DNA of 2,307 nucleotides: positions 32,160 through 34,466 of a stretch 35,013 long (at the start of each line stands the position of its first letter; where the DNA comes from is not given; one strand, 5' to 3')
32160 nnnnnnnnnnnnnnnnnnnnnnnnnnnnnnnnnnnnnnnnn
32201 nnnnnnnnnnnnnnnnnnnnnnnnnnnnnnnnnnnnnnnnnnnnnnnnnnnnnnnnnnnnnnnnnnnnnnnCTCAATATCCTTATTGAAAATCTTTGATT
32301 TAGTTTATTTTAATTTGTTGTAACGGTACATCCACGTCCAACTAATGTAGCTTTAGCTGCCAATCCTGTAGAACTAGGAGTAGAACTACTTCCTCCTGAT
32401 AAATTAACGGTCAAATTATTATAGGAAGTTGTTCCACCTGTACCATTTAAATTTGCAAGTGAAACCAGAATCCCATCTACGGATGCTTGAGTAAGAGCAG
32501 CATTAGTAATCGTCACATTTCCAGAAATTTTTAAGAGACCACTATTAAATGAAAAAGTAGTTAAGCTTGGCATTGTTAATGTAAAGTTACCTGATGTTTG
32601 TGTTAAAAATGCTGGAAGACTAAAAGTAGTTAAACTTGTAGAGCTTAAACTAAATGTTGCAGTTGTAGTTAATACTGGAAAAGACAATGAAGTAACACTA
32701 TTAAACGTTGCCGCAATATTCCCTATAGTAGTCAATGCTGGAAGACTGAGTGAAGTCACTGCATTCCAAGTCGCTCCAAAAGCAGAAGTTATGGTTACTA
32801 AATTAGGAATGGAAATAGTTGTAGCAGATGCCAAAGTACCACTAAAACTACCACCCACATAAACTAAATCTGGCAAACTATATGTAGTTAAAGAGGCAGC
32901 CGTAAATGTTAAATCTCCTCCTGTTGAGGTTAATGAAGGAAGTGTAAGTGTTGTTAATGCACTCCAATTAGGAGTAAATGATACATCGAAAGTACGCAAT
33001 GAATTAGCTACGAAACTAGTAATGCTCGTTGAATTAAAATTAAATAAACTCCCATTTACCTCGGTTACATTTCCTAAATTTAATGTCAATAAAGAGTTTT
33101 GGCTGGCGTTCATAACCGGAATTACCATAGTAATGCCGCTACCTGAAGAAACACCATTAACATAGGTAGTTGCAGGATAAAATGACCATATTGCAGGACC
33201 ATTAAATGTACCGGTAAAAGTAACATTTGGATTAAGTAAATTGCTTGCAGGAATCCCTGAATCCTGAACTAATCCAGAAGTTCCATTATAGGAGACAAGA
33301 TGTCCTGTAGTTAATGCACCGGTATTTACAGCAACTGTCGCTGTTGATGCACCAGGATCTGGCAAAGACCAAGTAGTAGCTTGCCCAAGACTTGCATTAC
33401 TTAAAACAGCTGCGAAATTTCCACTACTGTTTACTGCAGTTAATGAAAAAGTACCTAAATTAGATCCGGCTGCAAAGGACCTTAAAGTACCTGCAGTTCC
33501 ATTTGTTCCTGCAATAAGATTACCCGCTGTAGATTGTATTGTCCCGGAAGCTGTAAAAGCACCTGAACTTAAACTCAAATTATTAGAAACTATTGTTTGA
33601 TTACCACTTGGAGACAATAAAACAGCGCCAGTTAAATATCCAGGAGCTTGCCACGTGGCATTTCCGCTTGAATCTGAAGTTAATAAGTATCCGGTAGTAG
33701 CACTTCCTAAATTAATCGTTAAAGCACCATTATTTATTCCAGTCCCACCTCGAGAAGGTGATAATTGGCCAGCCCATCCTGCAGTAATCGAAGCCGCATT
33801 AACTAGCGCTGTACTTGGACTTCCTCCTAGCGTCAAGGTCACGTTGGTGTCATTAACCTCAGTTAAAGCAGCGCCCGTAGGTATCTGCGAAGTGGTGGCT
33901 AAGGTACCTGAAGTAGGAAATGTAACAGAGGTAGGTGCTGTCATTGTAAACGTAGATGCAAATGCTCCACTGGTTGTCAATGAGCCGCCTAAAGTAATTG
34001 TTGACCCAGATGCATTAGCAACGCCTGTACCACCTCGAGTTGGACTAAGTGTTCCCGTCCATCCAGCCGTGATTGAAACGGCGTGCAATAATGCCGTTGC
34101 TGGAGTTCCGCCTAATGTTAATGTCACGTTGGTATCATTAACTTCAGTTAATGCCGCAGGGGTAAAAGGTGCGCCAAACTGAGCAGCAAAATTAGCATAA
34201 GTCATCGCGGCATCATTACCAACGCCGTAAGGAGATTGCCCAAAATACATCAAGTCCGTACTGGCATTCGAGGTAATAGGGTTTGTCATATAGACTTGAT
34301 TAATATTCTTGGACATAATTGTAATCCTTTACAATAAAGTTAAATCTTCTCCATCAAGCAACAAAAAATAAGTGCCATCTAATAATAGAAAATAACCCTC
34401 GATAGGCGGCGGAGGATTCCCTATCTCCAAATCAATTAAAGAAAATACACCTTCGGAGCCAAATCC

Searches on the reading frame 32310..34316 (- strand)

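Call 69: search_protein_families(library=pfam, proteins=[window:32310-34316:-], max_evalue=0.01)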
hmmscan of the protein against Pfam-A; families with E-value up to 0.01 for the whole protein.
window:32310-34316:- (668 aa): 1 family
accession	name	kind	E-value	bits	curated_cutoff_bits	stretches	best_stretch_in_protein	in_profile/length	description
PF13306.12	LRR_5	-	0.0013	19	27.7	0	519-601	12-97/127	BspA type Leucine rich repeat region (6 copies)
